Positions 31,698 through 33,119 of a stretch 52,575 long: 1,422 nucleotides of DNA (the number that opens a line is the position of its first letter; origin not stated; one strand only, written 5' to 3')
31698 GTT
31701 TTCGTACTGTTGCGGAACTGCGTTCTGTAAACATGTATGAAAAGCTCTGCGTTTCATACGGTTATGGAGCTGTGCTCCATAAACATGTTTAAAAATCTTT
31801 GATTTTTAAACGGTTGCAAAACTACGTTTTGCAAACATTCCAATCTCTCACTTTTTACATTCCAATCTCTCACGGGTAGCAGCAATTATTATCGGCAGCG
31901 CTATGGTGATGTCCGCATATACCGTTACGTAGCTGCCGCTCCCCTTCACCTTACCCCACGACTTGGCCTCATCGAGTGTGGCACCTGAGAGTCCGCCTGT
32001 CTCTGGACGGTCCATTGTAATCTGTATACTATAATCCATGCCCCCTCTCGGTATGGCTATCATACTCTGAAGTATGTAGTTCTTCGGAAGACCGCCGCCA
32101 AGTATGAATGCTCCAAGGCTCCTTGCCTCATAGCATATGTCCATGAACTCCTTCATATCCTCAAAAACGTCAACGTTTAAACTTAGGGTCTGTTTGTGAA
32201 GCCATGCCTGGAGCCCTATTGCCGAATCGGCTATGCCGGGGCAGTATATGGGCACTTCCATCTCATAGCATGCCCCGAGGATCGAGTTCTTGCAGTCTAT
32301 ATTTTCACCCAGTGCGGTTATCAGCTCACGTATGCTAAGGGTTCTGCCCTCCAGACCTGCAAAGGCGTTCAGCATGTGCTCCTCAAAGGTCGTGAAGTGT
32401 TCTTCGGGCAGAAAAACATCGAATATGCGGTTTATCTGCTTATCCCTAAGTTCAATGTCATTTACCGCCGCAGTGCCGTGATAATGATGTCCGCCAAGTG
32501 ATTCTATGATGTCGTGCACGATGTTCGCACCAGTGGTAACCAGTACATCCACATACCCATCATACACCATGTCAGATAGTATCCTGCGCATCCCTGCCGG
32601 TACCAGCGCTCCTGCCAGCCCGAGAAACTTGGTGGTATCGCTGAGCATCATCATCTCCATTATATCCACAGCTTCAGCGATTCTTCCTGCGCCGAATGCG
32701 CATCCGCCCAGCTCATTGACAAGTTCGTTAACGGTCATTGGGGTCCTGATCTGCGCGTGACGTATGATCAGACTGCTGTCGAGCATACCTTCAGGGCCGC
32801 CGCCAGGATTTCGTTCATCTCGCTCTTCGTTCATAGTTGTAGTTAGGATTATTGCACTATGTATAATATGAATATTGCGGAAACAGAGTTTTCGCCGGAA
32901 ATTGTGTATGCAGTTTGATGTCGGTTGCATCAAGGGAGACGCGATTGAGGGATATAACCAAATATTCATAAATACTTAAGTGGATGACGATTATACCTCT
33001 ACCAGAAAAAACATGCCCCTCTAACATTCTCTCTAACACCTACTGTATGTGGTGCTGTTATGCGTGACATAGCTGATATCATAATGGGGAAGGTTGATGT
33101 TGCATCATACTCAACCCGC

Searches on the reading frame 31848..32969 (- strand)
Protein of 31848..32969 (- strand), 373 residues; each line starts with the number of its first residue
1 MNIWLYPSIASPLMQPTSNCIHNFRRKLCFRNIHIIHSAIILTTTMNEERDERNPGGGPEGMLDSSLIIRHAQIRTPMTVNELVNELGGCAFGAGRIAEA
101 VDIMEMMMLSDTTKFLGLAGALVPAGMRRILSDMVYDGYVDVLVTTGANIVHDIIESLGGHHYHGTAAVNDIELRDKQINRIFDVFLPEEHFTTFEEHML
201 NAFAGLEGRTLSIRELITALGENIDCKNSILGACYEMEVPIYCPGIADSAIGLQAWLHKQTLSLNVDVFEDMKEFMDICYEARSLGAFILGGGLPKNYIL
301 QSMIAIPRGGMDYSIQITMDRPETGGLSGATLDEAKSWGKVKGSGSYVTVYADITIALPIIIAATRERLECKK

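Call 77: search_protein_families(library=pfam, max_evalue=1e-8, proteins=[window:31848-32969:-])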
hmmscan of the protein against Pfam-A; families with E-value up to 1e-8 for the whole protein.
window:31848-32969:- (373 aa): 1 family
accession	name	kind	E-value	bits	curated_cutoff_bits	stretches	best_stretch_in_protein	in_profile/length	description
PF01916.23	DS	-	3.9e-102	341.9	27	1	82-364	1-287/288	Deoxyhypusine synthase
